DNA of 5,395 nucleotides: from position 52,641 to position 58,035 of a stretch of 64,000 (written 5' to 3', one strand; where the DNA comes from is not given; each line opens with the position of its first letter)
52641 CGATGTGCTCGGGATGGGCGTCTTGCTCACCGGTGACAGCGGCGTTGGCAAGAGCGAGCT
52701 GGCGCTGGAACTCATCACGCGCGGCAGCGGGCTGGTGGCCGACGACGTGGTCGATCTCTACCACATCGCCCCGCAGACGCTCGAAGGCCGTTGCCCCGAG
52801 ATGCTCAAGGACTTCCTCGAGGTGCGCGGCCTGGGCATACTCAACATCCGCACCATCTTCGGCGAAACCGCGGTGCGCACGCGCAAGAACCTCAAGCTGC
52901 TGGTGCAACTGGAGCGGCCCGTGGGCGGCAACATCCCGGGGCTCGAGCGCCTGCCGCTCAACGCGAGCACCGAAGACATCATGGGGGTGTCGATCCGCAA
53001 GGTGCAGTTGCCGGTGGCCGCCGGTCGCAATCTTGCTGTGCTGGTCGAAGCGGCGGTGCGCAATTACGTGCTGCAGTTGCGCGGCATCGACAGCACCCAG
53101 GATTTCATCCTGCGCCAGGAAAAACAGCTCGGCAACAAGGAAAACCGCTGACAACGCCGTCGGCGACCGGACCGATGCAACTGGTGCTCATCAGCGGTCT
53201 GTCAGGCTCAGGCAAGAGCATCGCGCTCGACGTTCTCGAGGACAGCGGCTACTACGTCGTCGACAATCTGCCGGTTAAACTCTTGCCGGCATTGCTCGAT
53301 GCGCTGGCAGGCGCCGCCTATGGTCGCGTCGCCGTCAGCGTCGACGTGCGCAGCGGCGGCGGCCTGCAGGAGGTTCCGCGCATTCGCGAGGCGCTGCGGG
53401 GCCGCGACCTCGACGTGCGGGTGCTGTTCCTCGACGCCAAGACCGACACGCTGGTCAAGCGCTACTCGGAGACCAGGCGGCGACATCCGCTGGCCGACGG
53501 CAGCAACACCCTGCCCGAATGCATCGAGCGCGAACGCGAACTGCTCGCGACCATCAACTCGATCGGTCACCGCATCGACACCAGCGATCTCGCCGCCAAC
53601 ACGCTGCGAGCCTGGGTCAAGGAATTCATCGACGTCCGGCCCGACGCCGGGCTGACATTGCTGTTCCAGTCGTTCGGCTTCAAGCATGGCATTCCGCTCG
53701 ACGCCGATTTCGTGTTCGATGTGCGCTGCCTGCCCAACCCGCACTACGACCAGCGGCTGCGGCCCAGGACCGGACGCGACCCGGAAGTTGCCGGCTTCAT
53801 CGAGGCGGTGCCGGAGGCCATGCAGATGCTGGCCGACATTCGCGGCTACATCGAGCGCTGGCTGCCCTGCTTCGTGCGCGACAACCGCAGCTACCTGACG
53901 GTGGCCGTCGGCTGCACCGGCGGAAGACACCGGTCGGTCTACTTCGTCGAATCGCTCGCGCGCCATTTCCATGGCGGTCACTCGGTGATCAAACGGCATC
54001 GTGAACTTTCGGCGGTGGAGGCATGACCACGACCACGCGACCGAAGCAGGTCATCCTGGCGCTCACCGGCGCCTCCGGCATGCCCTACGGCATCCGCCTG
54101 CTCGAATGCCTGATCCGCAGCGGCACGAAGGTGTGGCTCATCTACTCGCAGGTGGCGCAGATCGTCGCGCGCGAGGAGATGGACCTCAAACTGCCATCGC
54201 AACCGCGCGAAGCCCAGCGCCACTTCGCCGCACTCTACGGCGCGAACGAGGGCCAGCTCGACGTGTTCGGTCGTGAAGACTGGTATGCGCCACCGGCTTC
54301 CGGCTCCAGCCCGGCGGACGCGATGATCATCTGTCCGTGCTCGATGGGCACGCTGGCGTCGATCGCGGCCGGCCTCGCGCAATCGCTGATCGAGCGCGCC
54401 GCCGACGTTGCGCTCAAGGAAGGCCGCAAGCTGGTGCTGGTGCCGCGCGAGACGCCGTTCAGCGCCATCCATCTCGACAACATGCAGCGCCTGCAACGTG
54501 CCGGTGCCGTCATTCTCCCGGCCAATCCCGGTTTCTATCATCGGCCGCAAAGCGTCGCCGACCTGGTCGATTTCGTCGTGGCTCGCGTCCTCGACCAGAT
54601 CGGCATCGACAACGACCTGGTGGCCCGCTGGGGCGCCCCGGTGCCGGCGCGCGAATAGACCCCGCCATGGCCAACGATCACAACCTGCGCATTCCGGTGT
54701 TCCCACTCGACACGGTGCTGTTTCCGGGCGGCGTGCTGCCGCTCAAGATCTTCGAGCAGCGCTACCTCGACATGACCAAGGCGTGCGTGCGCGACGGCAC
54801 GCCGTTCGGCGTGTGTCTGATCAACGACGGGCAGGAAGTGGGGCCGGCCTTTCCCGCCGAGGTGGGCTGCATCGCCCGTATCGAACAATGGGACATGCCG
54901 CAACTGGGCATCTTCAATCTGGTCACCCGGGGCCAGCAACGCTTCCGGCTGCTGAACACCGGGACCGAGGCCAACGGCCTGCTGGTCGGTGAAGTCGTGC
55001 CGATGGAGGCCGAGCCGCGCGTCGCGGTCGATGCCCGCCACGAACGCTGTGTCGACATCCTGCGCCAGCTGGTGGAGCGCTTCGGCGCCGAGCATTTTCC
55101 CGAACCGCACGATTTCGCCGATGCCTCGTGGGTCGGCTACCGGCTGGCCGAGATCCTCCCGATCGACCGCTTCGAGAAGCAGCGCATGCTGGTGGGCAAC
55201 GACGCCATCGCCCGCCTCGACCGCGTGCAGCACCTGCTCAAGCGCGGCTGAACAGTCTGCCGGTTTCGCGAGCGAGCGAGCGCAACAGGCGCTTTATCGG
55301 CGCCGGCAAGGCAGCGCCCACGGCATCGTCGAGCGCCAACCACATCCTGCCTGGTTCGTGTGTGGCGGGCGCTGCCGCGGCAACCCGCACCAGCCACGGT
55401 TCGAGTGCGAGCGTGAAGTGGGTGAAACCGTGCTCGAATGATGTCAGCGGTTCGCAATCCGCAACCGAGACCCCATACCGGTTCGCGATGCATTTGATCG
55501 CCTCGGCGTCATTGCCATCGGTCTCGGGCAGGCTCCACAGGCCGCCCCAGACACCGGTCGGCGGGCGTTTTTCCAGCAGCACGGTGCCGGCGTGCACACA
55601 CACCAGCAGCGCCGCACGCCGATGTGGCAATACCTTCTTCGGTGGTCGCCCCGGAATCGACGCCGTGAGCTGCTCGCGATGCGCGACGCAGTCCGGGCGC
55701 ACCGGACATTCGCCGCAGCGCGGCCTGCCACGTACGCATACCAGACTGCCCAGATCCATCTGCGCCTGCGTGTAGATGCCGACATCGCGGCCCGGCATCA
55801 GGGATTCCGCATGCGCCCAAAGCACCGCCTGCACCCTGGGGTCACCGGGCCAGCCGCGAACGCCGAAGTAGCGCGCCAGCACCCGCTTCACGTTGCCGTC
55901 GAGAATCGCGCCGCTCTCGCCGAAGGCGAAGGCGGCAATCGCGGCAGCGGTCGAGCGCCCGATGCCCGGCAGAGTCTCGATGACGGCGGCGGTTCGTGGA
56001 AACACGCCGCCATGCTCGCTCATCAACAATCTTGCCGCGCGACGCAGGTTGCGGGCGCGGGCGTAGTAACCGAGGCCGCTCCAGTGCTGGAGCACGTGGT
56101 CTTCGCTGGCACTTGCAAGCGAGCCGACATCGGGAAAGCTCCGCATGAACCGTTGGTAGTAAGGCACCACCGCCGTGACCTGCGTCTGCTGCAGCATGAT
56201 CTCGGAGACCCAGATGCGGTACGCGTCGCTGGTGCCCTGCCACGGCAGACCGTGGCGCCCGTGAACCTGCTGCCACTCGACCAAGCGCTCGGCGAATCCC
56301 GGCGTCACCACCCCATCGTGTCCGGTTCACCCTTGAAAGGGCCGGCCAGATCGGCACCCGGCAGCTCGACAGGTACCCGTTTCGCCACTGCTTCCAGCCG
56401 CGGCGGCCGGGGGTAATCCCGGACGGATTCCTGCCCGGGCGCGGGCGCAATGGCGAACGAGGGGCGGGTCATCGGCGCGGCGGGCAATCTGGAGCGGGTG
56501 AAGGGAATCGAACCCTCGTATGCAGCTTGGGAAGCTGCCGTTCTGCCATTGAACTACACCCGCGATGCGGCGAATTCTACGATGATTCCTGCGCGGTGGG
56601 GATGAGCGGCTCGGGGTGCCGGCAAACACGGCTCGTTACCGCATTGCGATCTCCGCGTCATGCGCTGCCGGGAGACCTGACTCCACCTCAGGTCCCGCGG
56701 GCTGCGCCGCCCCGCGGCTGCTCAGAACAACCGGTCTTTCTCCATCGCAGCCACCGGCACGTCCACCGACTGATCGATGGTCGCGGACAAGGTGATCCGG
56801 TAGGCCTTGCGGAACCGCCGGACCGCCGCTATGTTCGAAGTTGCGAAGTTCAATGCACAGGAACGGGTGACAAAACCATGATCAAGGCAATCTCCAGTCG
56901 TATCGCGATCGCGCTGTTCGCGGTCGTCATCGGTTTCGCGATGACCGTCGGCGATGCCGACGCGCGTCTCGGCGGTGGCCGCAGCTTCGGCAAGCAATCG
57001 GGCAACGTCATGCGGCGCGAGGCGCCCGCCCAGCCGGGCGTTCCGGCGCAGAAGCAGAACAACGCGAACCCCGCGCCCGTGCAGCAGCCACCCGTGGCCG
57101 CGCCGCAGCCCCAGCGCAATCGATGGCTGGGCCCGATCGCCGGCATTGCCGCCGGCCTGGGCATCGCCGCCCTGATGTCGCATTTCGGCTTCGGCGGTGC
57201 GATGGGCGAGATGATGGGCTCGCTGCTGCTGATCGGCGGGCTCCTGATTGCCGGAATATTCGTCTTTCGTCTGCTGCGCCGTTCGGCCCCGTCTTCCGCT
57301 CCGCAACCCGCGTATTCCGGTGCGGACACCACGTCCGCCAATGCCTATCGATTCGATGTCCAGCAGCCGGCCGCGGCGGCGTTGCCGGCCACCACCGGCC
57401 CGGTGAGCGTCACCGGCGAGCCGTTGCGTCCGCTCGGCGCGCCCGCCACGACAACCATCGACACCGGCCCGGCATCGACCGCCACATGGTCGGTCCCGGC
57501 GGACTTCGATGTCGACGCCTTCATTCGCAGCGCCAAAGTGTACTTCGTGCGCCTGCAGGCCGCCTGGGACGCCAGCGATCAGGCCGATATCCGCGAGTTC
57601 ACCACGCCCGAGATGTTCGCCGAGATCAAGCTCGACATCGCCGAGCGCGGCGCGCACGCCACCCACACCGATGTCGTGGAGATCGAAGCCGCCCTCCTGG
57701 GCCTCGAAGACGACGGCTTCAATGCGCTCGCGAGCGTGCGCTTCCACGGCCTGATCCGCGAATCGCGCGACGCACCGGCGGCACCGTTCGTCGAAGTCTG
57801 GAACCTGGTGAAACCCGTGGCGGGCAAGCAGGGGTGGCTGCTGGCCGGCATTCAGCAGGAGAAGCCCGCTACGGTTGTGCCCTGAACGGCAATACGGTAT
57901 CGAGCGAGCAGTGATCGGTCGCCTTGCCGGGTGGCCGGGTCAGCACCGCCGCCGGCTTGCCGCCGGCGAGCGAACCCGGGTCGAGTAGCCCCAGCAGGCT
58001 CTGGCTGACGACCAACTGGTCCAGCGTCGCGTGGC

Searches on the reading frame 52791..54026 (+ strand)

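Call 34: search_protein_families(library=pfam, proteins=[window:52791-54026:+], max_evalue=0.00001)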
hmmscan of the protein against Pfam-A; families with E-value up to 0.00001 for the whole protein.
window:52791-54026:+ (411 aa): 2 families
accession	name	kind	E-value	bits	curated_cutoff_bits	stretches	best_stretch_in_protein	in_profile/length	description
PF22740.1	PapZ_C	-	6.2e-44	149.5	27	1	289-406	2-120/121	RapZ C-terminal domain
PF03668.21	RapZ-like_N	-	1.5e-42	145.5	25.4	1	129-280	1-154/158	RapZ-like N-terminal domain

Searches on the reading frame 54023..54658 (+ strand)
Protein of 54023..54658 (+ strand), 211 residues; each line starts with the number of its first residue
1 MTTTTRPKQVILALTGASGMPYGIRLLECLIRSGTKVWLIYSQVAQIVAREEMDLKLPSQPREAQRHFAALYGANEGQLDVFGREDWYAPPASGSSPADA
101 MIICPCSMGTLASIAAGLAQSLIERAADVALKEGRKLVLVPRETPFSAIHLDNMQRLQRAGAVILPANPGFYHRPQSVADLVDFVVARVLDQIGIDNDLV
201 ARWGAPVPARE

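Call 69: search_protein_families(library=pfam, proteins=[window:54023-54658:+], max_evalue=0.00001)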
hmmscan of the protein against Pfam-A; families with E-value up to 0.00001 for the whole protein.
window:54023-54658:+ (211 aa): 1 family
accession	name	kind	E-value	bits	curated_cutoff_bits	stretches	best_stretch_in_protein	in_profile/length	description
PF02441.25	Flavoprotein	-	4.5e-46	156.9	22.7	1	8-192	1-161/162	Flavoprotein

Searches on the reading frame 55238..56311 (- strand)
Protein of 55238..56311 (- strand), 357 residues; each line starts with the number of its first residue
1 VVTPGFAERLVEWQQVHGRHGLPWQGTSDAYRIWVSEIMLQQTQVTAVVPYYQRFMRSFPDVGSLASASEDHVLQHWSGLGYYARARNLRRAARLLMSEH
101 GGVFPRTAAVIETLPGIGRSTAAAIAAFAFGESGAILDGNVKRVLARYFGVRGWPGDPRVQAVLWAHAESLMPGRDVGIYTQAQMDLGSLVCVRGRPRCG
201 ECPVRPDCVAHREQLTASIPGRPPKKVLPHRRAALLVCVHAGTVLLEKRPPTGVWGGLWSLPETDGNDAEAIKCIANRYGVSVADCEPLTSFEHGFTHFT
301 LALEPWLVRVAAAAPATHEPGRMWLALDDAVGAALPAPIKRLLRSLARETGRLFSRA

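Call 69: search_protein_families(library=pfam, proteins=[window:55238-56311:-], max_evalue=0.00001)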
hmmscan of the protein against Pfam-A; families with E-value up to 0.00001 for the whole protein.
window:55238-56311:- (357 aa): 2 families
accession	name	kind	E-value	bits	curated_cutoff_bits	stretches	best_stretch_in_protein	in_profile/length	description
PF14815.12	NUDIX_4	-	6.2e-23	81.2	35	1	235-344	3-112/113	NUDIX domain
PF00730.31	HhH-GPD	-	2.1e-20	73.5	26.2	1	35-165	1-103/108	HhH-GPD superfamily base excision DNA repair protein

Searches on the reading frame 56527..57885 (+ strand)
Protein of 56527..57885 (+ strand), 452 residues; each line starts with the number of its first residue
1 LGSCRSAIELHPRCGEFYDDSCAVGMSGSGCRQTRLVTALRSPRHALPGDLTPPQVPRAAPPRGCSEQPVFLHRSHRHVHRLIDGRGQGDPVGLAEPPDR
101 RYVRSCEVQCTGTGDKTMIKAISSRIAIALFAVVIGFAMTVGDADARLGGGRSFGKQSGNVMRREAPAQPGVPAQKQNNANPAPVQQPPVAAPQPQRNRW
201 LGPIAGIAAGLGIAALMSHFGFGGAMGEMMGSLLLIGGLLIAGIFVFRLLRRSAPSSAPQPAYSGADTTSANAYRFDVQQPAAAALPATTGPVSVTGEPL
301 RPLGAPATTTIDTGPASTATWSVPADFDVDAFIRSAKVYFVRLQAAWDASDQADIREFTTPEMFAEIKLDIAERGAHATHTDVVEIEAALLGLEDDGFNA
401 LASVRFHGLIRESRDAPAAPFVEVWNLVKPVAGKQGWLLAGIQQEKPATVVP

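Call 34: search_protein_families(library=pfam, proteins=[window:56527-57885:+], max_evalue=0.00001)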
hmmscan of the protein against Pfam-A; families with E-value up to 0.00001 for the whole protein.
window:56527-57885:+ (452 aa): 1 family
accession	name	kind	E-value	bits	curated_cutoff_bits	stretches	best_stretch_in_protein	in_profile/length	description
PF04280.21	Tim44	-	6.6e-17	62.4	29.6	1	317-444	5-147/147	Tim44-like domain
